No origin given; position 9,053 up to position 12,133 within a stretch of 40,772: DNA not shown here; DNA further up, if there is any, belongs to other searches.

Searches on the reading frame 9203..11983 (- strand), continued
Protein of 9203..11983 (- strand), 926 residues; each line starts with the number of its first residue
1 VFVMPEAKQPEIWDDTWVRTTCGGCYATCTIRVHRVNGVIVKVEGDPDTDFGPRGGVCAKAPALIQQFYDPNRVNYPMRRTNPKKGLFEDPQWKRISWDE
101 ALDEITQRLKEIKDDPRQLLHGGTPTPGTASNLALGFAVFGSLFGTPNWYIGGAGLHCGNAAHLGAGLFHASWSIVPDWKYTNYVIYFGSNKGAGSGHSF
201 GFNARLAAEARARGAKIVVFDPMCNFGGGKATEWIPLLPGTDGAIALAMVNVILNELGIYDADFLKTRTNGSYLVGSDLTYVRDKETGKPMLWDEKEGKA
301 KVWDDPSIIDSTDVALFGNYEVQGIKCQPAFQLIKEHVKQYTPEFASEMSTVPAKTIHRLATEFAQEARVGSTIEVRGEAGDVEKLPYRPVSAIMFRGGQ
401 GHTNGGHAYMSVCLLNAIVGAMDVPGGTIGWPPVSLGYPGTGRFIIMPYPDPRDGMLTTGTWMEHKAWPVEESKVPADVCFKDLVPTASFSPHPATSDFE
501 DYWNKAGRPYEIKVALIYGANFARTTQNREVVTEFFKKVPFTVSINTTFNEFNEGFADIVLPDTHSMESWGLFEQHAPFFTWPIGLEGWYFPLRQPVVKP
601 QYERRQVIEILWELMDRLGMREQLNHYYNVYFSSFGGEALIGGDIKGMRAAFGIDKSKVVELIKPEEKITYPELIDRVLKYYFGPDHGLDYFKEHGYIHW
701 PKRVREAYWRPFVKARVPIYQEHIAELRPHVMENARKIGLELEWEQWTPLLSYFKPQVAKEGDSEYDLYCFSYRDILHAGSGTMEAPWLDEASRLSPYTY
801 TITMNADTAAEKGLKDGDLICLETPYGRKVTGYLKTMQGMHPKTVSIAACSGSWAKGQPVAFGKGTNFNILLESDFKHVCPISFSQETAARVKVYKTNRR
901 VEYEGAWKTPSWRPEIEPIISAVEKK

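Call 68: search_protein_representatives(protein=window:9203-11974:-)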
Query: 923 residues. Proteins with E-value up to 0.001 (for the whole library): 8566; up to 1e-10: 3523; up to 1e-30: 599. The best 150 are listed.
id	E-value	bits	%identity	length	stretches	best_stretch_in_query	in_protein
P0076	1.9e-295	998.8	51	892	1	10-898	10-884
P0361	6.6e-267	904.4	49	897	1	12-896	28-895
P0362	1.1e-265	900.3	49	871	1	6-897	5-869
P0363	1.2e-248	843.9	48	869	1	10-894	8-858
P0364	4.2e-244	828.9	47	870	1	8-895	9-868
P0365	6.1e-239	811.8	46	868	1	4-894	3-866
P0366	5.1e-206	702.8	42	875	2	5-630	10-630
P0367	2.2e-194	664.3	51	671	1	220-894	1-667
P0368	1.8e-183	628.2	41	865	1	8-894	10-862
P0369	8.9e-180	615.9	41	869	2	11-626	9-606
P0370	2.3e-175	601.3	45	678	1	201-894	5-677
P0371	1.6e-174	598.6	47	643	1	227-895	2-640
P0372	1.9e-162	558.6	39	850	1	11-893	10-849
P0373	5.1e-162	557.2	40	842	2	13-629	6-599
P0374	5.1e-160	550.5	46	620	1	250-894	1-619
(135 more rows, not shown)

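Call 69: list_cluster_members(proteins=[P0076, P0361, P0362, P0363, P0364, P0365, P0366, P0368, P0369, P0372])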
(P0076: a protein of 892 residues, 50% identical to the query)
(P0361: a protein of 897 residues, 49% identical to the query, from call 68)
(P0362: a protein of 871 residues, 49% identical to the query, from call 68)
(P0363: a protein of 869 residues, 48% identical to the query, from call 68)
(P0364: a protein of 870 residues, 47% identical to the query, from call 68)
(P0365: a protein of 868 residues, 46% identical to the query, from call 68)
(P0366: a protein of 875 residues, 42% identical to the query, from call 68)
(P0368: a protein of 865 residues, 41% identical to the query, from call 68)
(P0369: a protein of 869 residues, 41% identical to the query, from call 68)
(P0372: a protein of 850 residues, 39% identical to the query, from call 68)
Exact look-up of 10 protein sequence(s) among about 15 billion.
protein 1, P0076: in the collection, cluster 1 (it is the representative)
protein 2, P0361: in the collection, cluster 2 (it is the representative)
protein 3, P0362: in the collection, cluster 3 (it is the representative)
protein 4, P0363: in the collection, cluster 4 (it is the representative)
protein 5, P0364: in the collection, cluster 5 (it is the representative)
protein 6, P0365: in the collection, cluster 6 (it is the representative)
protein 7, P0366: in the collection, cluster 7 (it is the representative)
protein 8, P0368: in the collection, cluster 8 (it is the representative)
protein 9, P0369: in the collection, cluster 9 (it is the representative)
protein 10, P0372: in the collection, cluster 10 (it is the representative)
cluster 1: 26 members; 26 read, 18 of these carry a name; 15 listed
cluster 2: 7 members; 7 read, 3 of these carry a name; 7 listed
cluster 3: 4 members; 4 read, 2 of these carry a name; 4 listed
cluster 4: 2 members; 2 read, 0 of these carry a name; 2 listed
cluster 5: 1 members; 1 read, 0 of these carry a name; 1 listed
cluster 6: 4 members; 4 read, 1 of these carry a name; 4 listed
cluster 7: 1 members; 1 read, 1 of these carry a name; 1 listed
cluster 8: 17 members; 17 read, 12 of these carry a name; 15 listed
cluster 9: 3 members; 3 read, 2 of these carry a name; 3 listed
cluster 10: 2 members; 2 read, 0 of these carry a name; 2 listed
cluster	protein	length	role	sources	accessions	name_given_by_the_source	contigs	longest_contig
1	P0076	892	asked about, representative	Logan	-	-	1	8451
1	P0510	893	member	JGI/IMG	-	anaerobic selenocysteine-containing dehydrogenase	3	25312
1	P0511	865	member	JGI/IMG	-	molybdopterin-containing oxidoreductase family molybdopterin binding subunit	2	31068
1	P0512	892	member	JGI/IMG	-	anaerobic selenocysteine-containing dehydrogenase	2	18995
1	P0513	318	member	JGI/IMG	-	molybdopterin-containing oxidoreductase family molybdopterin binding subunit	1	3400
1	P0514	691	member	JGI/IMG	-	molybdopterin-containing oxidoreductase family molybdopterin binding subunit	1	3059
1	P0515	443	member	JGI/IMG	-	molybdopterin-containing oxidoreductase family molybdopterin binding subunit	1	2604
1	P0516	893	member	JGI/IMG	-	anaerobic selenocysteine-containing dehydrogenase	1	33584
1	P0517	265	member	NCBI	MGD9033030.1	MAG: molybdopterin dinucleotide binding domain-containing protein, partial ...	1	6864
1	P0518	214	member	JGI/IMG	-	molybdopterin-containing oxidoreductase family molybdopterin binding subunit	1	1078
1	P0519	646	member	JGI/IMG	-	molybdopterin-containing oxidoreductase family molybdopterin binding subunit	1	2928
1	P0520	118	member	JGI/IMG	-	molybdopterin-containing oxidoreductase family molybdopterin binding subunit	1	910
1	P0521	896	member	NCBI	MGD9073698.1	MAG: molybdopterin-dependent oxidoreductase [Desulfobacteraceae bacterium]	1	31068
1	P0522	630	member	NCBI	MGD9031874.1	MAG: molybdopterin-dependent oxidoreductase, partial [Desulfobacteraceae bacterium]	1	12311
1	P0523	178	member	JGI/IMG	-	molybdopterin-containing oxidoreductase family molybdopterin binding subunit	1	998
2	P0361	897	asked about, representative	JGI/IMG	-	molybdopterin-containing oxidoreductase family molybdopterin binding subunit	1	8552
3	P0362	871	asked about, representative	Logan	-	-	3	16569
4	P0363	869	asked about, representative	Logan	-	-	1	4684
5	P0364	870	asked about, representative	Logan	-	-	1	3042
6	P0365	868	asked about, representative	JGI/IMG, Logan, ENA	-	-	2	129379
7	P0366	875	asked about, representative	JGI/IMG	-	anaerobic selenocysteine-containing dehydrogenase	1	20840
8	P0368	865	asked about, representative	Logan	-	-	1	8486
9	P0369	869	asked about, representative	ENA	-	-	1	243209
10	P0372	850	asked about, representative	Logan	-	-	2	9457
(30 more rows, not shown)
